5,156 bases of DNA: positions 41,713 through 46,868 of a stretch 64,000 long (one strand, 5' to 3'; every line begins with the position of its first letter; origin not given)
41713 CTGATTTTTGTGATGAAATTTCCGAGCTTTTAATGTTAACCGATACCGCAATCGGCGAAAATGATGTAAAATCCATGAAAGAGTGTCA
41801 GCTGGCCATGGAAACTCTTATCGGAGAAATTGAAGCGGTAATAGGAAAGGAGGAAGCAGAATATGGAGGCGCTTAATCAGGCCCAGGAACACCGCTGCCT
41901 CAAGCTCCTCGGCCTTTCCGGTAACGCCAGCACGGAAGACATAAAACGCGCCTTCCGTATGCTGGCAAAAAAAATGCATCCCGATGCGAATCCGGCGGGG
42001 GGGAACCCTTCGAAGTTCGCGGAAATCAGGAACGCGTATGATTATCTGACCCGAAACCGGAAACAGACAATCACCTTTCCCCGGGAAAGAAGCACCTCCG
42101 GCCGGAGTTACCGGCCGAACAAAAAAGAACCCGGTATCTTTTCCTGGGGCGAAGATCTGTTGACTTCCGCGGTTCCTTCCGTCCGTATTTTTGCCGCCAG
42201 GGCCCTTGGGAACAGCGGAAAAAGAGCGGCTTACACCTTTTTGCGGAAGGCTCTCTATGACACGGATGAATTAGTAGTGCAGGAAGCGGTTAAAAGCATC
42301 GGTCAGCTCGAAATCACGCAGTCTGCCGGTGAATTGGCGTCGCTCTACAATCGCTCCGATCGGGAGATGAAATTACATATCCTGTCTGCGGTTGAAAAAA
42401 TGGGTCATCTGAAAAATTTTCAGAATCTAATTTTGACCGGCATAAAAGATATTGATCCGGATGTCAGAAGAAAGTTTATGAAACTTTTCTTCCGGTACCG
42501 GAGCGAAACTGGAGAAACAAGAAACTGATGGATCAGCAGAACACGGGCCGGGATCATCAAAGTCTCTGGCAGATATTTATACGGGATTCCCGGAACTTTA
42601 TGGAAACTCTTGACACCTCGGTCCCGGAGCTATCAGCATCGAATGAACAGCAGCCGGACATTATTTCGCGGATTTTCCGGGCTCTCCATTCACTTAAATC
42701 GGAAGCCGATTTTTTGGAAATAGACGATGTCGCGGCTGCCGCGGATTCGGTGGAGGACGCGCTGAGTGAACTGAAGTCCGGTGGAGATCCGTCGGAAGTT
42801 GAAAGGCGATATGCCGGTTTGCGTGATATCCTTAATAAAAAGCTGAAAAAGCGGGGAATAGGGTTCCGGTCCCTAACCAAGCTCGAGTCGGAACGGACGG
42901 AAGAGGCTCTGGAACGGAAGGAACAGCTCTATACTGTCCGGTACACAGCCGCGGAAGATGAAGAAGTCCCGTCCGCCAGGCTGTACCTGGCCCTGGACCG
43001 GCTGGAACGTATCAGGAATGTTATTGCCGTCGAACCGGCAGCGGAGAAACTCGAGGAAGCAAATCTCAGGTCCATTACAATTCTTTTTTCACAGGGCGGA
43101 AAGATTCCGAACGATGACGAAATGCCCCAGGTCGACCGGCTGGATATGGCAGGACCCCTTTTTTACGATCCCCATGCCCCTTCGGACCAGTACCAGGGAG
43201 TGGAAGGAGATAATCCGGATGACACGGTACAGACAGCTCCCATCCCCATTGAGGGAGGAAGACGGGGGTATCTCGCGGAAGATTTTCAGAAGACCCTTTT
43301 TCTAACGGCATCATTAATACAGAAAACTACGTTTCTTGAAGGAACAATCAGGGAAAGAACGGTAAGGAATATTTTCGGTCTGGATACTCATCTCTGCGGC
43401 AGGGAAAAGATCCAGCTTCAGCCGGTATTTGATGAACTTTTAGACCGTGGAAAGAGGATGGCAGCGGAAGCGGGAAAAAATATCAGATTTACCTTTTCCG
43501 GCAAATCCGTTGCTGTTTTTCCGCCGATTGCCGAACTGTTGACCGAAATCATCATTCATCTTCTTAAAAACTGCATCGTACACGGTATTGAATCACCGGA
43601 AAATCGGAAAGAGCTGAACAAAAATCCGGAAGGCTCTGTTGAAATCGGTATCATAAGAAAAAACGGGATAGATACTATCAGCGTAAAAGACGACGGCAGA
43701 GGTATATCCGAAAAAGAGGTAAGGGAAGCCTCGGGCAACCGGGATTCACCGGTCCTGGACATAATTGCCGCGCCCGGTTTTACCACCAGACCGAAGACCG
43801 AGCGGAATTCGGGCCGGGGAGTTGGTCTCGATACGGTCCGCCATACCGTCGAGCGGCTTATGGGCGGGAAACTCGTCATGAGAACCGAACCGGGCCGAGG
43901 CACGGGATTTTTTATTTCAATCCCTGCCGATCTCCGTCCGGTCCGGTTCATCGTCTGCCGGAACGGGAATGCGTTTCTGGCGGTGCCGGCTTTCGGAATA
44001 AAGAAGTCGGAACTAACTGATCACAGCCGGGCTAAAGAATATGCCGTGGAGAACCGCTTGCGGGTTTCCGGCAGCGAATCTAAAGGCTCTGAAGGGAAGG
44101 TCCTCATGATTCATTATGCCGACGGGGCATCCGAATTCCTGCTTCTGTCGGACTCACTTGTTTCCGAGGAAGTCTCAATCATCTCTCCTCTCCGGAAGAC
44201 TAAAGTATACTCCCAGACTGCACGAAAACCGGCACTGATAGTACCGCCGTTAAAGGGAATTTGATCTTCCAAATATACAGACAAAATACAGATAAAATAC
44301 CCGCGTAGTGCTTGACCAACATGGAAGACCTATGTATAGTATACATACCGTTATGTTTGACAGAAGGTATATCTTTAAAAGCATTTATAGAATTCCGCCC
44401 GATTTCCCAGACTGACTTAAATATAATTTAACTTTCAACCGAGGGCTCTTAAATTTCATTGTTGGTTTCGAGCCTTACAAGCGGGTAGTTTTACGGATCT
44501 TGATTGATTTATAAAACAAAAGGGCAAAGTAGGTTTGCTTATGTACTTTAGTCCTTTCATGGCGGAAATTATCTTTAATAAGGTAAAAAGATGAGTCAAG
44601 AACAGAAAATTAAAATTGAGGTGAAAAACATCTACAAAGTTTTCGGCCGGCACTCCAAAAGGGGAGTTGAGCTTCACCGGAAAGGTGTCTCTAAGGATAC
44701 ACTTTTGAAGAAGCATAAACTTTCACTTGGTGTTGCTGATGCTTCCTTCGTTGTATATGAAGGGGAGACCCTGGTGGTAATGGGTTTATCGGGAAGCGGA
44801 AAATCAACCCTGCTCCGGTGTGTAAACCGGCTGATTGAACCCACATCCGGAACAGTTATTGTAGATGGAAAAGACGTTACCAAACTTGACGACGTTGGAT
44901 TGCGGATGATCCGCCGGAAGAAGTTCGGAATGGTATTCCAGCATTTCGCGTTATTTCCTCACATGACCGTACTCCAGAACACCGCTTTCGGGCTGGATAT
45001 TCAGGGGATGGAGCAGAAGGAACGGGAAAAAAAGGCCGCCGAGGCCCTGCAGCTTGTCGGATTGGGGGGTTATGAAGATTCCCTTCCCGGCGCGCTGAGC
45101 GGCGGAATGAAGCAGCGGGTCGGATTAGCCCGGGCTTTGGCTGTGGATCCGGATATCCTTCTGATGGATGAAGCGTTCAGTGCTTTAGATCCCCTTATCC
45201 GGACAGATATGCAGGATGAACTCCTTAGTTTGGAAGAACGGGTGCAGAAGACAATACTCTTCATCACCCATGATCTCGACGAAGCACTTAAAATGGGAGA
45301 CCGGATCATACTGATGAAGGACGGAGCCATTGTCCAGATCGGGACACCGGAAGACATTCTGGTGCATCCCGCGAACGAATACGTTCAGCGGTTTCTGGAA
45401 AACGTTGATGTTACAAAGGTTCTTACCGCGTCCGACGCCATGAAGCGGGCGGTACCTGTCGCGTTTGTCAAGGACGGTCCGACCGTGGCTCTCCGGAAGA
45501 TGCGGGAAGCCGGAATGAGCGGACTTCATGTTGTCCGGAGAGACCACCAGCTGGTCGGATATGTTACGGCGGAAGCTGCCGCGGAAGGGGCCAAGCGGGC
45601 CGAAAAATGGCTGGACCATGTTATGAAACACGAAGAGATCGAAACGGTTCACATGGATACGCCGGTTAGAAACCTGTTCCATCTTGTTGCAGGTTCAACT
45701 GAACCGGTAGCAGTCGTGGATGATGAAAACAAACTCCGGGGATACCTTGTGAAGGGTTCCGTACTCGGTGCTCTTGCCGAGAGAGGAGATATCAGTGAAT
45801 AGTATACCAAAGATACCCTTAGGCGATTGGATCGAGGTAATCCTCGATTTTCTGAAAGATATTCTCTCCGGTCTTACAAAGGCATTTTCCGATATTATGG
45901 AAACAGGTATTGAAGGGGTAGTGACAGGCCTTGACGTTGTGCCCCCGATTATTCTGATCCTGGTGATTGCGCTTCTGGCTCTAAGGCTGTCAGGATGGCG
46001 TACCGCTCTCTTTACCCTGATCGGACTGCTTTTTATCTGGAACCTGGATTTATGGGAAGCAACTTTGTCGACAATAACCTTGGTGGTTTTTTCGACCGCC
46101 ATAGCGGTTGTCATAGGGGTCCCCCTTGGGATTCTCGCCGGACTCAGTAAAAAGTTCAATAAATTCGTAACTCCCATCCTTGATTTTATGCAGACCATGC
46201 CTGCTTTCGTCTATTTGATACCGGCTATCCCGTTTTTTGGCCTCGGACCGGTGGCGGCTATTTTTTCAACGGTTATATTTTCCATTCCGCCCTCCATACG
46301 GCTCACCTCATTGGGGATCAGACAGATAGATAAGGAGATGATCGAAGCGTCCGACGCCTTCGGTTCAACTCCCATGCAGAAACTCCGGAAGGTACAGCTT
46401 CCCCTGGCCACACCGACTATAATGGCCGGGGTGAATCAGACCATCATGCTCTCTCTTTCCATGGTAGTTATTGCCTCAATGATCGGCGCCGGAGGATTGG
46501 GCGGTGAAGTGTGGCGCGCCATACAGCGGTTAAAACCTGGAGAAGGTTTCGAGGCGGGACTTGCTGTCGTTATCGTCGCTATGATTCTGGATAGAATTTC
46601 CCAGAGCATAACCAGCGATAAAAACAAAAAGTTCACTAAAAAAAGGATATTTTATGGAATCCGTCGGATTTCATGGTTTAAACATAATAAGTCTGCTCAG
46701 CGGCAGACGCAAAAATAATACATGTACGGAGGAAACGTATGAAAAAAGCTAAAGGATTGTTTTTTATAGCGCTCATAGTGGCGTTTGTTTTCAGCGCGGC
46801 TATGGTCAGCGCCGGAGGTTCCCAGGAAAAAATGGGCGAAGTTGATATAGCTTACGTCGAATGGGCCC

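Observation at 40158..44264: Flagellar operon ends in a coupled Hsp70 / J-HEAT / CheA-like module: candidate undescribed system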

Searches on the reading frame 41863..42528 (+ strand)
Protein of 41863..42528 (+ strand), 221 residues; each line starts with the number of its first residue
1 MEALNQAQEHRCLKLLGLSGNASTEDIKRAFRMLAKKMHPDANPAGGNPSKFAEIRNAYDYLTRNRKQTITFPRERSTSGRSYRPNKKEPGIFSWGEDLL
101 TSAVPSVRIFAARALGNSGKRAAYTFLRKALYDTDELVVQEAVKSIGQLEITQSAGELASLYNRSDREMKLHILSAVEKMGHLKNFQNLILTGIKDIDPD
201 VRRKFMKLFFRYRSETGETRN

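Call 3: search_protein_families(library=pfam, proteins=[window:41863-42528:+])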
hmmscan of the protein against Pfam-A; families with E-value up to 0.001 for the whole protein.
window:41863-42528:+ (221 aa): 4 families
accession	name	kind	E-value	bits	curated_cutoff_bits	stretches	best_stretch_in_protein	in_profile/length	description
PF00226.36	DnaJ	-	2.2e-13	50.5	27.8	1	14-68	4-59/63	DnaJ domain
PF13646.12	HEAT_2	-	1.2e-09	38.7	27.7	1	99-168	7-78/88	HEAT repeats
PF02985.28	HEAT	-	5.8e-05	23.4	23.5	0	99-117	8-26/31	HEAT repeat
PF03130.22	HEAT_PBS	-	0.0001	22.9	20.9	0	107-133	1-27/27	PBS lyase HEAT-like repeat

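Call 4: search_protein_families(library=ncbifam, proteins=[window:41863-42528:+])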
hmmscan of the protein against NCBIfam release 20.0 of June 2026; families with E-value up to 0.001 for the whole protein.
window:41863-42528:+ (221 aa): 14 families
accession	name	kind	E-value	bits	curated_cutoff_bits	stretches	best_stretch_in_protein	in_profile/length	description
NF037946.1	terminal_TopJ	equivalog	6.7e-13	48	300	1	15-68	10-63/810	terminal organelle assembly protein TopJ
TIGR02349.1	DnaJ_bact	equivalog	1.5e-12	47.6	377.2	1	14-68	4-59/354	molecular chaperone DnaJ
NF010871.0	PRK14278.1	equivalog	7.4e-12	44.8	502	1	14-70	7-63/378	molecular chaperone DnaJ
TIGR03835.1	termin_org_DnaJ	equivalog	1.6e-11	43.3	512.25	1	15-68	7-60/871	terminal organelle assembly protein TopJ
NF010892.0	PRK14299.1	equivalog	5.8e-11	42.1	392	1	13-70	7-64/291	chaperone protein DnaJ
NF008035.0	PRK10767.1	subfamily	1.1e-09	37.8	338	1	14-69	8-64/374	molecular chaperone DnaJ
NF010885.0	PRK14292.1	equivalog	3.1e-09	36.3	585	1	14-68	6-60/371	chaperone protein DnaJ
NF010872.0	PRK14279.1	equivalog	1.3e-08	34.4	556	1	11-68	10-68/394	molecular chaperone DnaJ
NF010874.0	PRK14281.1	equivalog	6.5e-08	32.1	619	1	14-68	7-62/397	chaperone protein DnaJ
NF010894.0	PRK14301.1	equivalog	9.2e-08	31.5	548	1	13-68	7-63/373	chaperone protein DnaJ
NF045915.1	PhycobilmeDegNblB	equivalog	2.2e-06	27.4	300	1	114-184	122-192/214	phycobilisome degradation protein NblB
NF050028.1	CldAdptActJ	equivalog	1.3e-05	25.6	150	1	13-63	5-61/93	cold adaptation protein ActJcold adaptation protein ActJ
NF006948.0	PRK09430.1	equivalog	7.3e-05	22.5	162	1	11-66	201-264/267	co-chaperone DjlA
NF007618.0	PRK10266.1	equivalog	0.0001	21.9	403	1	15-67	9-61/306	curved DNA-binding protein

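Call 27: find_homologous_proteins(query=window:41863-42525:+, max_evalue=1e-8)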
Query window:41863-42525:+ (221 aa): 5 proteins with E <= 1e-8 among 328 candidates.
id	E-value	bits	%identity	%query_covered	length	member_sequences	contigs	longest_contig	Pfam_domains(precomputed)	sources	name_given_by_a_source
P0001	1.5e-137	474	97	100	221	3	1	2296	PF00226.37,PF13646.13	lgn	-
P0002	2.6e-81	290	64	99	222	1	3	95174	PF00226.37,PF13646.13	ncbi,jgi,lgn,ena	jgi:curved DNA-binding protein CbpA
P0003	6.5e-29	119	38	88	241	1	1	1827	PF00226.37,PF13646.13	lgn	-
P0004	1.5e-21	95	38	72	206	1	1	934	PF00226.37,PF13646.13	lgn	-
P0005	7.1e-20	90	34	89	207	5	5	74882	PF00226.37,PF13646.13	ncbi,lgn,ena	-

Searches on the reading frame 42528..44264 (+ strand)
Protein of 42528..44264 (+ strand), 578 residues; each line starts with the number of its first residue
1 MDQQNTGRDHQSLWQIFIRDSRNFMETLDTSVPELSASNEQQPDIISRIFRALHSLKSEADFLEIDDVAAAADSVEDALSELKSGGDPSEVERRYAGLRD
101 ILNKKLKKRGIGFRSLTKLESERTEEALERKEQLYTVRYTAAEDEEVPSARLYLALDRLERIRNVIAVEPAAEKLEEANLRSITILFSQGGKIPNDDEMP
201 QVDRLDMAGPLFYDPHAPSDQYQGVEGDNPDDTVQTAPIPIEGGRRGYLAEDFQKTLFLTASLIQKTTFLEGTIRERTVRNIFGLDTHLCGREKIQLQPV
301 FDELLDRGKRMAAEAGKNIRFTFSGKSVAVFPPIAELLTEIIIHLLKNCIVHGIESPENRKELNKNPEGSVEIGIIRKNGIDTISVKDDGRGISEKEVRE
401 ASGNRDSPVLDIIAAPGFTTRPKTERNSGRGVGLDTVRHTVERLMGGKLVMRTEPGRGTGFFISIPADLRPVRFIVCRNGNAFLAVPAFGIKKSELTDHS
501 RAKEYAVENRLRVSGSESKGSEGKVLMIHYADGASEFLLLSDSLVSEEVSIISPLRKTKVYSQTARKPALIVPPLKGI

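Call 3: search_protein_families(library=pfam, proteins=[window:42528-44264:+])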
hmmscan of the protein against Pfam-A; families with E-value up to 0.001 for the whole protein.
window:42528-44264:+ (578 aa): 3 families
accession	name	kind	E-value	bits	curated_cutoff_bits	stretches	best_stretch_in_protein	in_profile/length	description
PF02518.31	HATPase_c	-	1.2e-15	58.4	26.4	1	337-467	5-109/111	Histidine kinase-, DNA gyrase B-, and HSP90-like ATPase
PF01627.28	Hpt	-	1.9e-08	34.9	24.6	1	13-98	2-74/84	Hpt domain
PF07194.16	P2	-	3.4e-05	24.3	23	1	135-179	2-46/81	P2 response regulator binding domain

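Call 4: search_protein_families(library=ncbifam, proteins=[window:42528-44264:+])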
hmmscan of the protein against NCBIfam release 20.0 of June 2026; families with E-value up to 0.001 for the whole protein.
window:42528-44264:+ (578 aa): 13 families
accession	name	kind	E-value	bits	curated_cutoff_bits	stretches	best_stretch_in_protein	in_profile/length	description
NF041336.1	CheA_Halo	equivalog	1.8e-35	122.7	950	2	310-492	369-562/666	chemotaxis protein CheA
NF007835.0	PRK10547.1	equivalog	3.9e-18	65.4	793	1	309-469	357-525/670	chemotaxis protein CheA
NF010411.0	PRK13837.1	equivalog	1.2e-08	33.5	647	1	374-468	600-676/828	two-component system VirA-like sensor kinase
NF008298.1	PRK11086.1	subfamily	1.1e-07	30.7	520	1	363-468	439-526/529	DcuS/MalK family sensor histidine kinase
NF046044.1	PnpS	equivalog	2.5e-06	26.8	400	0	293-398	243-334/390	two-component system histidine kinase PnpS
TIGR02966.1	phoR_proteo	equivalog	3.3e-06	26.4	334.2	0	292-399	186-279/333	phosphate regulon sensor histidine kinase PhoR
NF052574.1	HisKinEspCMyxo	equivalog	5e-05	21.7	1200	1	385-467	559-637/785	serine histidine kinase EspC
NF047874.1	MASE3_PAS_HK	subfamily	0.00012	21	560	0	366-468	536-626/655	MASE3 domain-containing sensor histidine kinase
TIGR02916.1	PEP_his_kin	equivalog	0.0002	20.1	300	1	366-466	596-679/679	XrtA/PEP-CTERM system histidine kinase PrsK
NF007688.0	PRK10364.1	equivalog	0.00044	19.1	479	1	380-468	371-452/460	two-component system sensor histidine kinase ZraS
NF052573.1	HisKinEspAMyxo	equivalog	0.00045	18.4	1400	1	386-467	534-611/755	serine histidine kinase EspA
NF041832.1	near_NosP_CTERM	subfamily_domain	0.00063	18.9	400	0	293-467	79-225/370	NahK/ErcS family hybrid sensor histidine kinase/response regulator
NF011874.0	PRK15347.1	equivalog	0.00082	17.5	852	0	368-467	531-614/921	two component system sensor kinase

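Call 28: search_solved_structures(query=window:42528-44261:+, max_evalue=0.01, show_alignments=2)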
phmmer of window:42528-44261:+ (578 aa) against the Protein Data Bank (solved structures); distinct sequences matched with E-value up to 0.01: 15.
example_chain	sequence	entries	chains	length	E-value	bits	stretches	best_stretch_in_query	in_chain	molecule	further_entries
2ch4_A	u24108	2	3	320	4.2e-22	81.5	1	299-491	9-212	CHEMOTAXIS PROTEIN CHEA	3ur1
3ja6_C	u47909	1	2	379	6e-22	81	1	300-491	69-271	Chemotaxis protein CheA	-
1b3q_A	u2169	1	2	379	2e-21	79.3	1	300-491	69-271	PROTEIN (CHEMOTAXIS PROTEIN CHEA)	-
4jpb_A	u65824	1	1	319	3.7e-21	78.4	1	299-491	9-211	Chemotaxis protein CheA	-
8c5v_A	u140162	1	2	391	1.6e-20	76.3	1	293-488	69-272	Chemotaxis protein CheA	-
6s1k_A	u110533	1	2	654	2.3e-20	75.8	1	294-487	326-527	Chemotaxis protein CheA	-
4xiv_A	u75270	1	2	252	1.6e-19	73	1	299-466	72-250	Chemotaxis protein CheA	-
1i58_A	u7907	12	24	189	2e-19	72.7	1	299-466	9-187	CHEMOTAXIS PROTEIN CHEA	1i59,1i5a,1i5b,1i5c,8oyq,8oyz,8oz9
1i5d_A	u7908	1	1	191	2.1e-19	72.6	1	300-466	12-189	CHEMOTAXIS PROTEIN CHEA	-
6mi6_A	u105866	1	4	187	3.2e-19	72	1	301-466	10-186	Chemotaxis protein CheA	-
1tqg_A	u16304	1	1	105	0.0005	21.9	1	10-84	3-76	Chemotaxis protein cheA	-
9jfj_A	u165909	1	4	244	0.0022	19.7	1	374-469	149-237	Sensor histidine kinase ZraS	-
2ld6_A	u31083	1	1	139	0.0023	19.7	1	15-85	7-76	Chemotaxis protein CheA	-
4jas_A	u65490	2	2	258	0.0044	18.8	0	262-468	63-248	Histidine kinase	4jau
6rh7_A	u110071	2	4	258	0.0099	17.6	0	289-468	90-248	Sensor histidine kinase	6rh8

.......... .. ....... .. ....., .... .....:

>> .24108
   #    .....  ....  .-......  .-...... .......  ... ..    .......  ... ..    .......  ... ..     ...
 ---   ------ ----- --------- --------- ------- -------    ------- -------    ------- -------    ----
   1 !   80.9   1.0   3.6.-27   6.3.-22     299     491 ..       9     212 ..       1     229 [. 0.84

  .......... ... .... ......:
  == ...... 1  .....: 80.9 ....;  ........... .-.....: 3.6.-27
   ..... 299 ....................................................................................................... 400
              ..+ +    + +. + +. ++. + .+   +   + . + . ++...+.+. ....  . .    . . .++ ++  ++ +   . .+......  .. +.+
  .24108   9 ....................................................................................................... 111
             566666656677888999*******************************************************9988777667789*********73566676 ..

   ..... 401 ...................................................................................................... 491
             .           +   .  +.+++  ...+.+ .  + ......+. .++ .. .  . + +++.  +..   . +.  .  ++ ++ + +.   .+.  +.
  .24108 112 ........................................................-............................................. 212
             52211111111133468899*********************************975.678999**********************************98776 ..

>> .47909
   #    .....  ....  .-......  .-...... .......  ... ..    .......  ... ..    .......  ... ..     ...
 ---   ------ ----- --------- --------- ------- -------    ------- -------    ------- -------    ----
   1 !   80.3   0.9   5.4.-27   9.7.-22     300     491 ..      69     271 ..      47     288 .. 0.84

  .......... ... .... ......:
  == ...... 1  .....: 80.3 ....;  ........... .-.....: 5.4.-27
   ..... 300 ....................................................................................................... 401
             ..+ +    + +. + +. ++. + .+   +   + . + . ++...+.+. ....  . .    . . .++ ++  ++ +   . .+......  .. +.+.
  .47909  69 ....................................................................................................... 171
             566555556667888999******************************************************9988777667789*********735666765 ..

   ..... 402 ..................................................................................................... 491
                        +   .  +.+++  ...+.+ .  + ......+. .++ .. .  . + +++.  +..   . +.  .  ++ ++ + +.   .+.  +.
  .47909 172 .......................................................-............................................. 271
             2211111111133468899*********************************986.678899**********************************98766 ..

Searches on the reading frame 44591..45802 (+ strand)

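Call 3: search_protein_families(library=pfam, proteins=[window:44591-45802:+])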
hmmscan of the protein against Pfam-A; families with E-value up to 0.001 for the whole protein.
window:44591-45802:+ (403 aa): 3 families
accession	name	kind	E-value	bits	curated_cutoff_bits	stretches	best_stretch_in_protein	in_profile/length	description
PF00005.33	ABC_tran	-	1.8e-35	122.9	25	1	50-196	3-136/137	ABC transporter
PF00571.33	CBS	-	5.4e-10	39.9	24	1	281-328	2-49/57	CBS domain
PF13191.12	AAA_16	-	0.00067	20.6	32.6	0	58-90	24-56/167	AAA ATPase domain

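Call 4: search_protein_families(library=ncbifam, proteins=[window:44591-45802:+])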
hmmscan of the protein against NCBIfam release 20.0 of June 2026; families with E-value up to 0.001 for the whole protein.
window:44591-45802:+ (403 aa): 185 families (the best 25 are shown)
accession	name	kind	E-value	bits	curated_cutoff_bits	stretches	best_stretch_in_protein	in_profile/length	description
TIGR01186.1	proV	subfamily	4.2e-136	453.8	326.6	1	42-397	3-359/363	betaine/proline/choline family ABC transporter ATP-binding protein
NF007480.0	PRK10070.1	equivalog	2.5e-126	421.7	444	1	7-399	3-396/400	glycine betaine/L-proline ABC transporter ATP-binding protein ProV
TIGR03415.1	ABC_choXWV_ATP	equivalog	1.8e-109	366.2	483.75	1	9-397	1-381/382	choline ABC transporter ATP-binding protein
TIGR03265.1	PhnT2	equivalog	1.6e-72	244.7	457.7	1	45-291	17-257/353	putative 2-aminoethylphosphonate ABC transporter ATP-binding protein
TIGR01187.1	potA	subfamily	1.6e-70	237.8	355.6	1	64-317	2-248/325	polyamine ABC transporter ATP-binding protein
TIGR00968.1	3a0106s01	subfamily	4e-69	232.8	342.75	1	47-273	15-235/237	sulfate ABC transporter ATP-binding protein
NF006987.0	PRK09452.1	equivalog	6.2e-66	222.6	482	1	48-321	33-299/378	spermidine/putrescine ABC transporter ATP-binding protein PotA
TIGR03258.1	PhnT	equivalog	1.3e-65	221.8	499.15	1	32-320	8-291/359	2-aminoethylphosphonate ABC transport system ATP-binding subunit PhnT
NF043075.1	MMSYN1_0197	equivalog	2.4e-64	217.5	550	1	47-282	17-246/341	spermidine/putrescine ABC transporter ATP-binding protein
NF040840.2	tungstate_WtpC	equivalog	6.6e-61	206.5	440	1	45-278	13-240/347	tungstate ABC transporter ATP-binding protein WtpC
TIGR02314.1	ABC_MetN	equivalog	1.7e-59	201.6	499.7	1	48-271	21-243/343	methionine ABC transporter ATP-binding protein MetN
NF008105.0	PRK10851.1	equivalog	7.6e-59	199.2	502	1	49-274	19-242/362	sulfate/thiosulfate ABC transporter ATP-binding protein CysA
NF008621.0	PRK11607.1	equivalog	1.1e-58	198.8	613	1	38-278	25-259/377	putrescine ABC transporter ATP-binding subunit PotG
NF008653.0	PRK11650.1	subfamily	1.2e-58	198.9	432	1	48-272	20-238/357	sn-glycerol-3-phosphate ABC transporter ATP-binding protein UgpC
NF008513.0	PRK11432.1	equivalog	4.1e-58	196.9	496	1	48-277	22-245/351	ferric ABC transporter ATP-binding protein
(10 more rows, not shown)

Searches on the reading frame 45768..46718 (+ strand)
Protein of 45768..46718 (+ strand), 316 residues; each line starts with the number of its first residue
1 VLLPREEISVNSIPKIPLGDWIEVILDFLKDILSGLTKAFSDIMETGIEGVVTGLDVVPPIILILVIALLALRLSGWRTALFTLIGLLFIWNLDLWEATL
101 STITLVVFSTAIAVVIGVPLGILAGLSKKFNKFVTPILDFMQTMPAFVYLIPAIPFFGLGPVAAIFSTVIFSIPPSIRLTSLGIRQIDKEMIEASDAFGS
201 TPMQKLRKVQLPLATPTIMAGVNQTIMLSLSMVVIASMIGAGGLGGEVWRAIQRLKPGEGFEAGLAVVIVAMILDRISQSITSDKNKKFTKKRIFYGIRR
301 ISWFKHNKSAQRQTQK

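Call 3: search_protein_families(library=pfam, proteins=[window:45768-46718:+])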
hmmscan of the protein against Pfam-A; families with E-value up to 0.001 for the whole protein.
window:45768-46718:+ (316 aa): 1 family
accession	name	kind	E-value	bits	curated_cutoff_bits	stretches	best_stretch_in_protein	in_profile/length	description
PF00528.27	BPD_transp_1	-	2.2e-25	89.9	26.4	1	117-274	1-167/184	Binding-protein-dependent transport system inner membrane component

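Call 4: search_protein_families(library=ncbifam, proteins=[window:45768-46718:+])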
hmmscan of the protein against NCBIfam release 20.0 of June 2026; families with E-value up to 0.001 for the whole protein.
window:45768-46718:+ (316 aa): 28 families (the best 25 are shown)
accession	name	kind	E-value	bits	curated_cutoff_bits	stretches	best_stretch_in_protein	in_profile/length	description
TIGR03416.1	ABC_choXWV_perm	equivalog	2.3e-97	325.6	363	1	15-277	3-266/267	choline ABC transporter permease subunit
NF008196.0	PRK10952.1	equivalog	4.3e-74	249.5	439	1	16-292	63-339/356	glycine betaine/L-proline ABC transporter permease ProW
NF040733.1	ABC_perm_U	equivalog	2.2e-19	69.9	295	1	99-282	58-242/251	ABC transporter permease subunit SaoP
TIGR01097.1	PhnE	equivalog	1.6e-18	67.1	216.7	1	94-281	56-247/252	phosphonate ABC transporter, permease protein PhnE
TIGR01183.1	ntrB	equivalog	3.6e-17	62.7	209.05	1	99-277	19-198/202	nitrate ABC transporter permease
NF007545.0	PRK10160.1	equivalog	6.9e-14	51.9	342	1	82-274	63-256/275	taurine ABC transporter permease TauC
NF008470.0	PRK11365.1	equivalog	6.2e-13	48.7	347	1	95-246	58-210/263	aliphatic sulfonate ABC transporter permease SsuC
NF008049.0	PRK10782.1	subfamily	3.1e-11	43.4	212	1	97-245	11-173/217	methionine ABC transporter permease MetI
NF007047.0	PRK09500.1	equivalog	7.3e-11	42.1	326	1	60-241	21-208/257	spermidine/putrescine ABC transporter permease PotC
TIGR03226.1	PhnU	equivalog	2.6e-10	40.3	283.45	1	144-244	163-262/311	2-aminoethylphosphonate ABC transporter permease subunit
NF043080.1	MMSYN1_0166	equivalog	2.9e-10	39.6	370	1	94-241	97-245/307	oligopeptide ABC transporter permease OppC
NF045474.1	Opp2C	equivalog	7.3e-10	38.8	300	1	101-238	41-178/236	nickel transporter permease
NF011624.0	PRK15050.1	equivalog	1.7e-09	37.2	247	1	159-242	159-242/297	2-aminoethylphosphonate ABC transporter permease subunit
NF045473.1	Opp1C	equivalog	5.1e-09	35.9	350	1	101-245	69-212/267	nickel/cobalt ABC transporter permease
NF007044.0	PRK09497.1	equivalog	1.5e-07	31.2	348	1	163-242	152-231/285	spermidine/putrescine ABC transporter permease PotB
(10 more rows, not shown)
